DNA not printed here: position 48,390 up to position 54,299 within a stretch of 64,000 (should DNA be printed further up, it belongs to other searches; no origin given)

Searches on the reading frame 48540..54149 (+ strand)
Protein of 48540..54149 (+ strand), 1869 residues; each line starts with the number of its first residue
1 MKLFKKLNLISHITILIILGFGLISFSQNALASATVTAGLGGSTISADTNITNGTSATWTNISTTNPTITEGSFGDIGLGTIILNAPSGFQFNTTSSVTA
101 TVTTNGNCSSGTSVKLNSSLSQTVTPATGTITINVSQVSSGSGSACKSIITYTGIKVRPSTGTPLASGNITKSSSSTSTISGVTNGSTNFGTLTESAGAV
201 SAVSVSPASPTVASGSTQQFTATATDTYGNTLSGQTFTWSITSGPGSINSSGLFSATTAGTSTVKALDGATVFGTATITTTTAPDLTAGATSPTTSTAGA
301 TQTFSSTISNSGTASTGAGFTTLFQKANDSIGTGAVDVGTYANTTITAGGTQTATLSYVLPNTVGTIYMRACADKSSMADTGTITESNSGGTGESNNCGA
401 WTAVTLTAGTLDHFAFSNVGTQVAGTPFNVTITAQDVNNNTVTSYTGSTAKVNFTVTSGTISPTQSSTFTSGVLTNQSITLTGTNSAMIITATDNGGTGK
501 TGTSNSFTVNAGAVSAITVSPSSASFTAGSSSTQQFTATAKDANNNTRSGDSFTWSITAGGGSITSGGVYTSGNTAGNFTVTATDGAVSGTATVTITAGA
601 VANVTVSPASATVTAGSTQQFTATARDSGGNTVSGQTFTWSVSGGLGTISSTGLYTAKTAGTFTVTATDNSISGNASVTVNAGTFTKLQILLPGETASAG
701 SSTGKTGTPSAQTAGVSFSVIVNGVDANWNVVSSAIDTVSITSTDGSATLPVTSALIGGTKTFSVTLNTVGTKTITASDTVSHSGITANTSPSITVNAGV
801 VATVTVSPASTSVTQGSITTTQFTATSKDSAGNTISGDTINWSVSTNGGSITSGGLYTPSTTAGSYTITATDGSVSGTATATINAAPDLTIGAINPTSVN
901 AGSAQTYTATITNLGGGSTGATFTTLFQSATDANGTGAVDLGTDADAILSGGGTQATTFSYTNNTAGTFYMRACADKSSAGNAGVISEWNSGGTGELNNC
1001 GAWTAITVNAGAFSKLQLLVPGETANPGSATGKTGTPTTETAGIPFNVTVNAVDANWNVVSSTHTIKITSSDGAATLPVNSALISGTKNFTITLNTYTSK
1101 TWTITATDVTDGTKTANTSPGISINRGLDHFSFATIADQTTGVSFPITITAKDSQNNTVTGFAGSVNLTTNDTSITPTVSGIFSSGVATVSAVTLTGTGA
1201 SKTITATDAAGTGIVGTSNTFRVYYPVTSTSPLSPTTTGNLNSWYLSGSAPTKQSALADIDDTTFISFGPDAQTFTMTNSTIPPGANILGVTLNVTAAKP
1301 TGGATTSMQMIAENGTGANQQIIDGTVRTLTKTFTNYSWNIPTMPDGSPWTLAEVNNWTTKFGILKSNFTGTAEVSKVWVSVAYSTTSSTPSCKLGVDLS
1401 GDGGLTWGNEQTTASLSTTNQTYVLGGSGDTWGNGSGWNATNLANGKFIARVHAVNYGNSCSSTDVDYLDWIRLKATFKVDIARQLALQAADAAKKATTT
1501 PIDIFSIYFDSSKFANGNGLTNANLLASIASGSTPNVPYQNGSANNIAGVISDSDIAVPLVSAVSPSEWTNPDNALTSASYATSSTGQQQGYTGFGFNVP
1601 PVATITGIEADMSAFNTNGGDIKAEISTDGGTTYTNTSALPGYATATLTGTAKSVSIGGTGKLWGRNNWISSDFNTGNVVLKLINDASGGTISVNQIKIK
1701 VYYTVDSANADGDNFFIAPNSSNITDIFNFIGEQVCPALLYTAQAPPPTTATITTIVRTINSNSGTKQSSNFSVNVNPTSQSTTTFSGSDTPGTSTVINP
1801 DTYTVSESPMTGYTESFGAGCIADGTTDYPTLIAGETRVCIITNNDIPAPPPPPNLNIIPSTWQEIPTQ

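Call 73: search_protein_families(library=pfam, proteins=[window:48540-54149:+], max_evalue=0.00001)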
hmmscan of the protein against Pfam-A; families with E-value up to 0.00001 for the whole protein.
window:48540-54149:+ (1869 aa): 2 families
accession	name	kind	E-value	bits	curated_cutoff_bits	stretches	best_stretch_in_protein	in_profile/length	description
PF02368.24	Big_2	-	3e-14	53.2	22.8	1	600-680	1-79/79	Bacterial Ig-like domain (group 2)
PF07705.17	CARDB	-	3.5e-13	50.1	22.7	2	886-978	1-86/101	CARDB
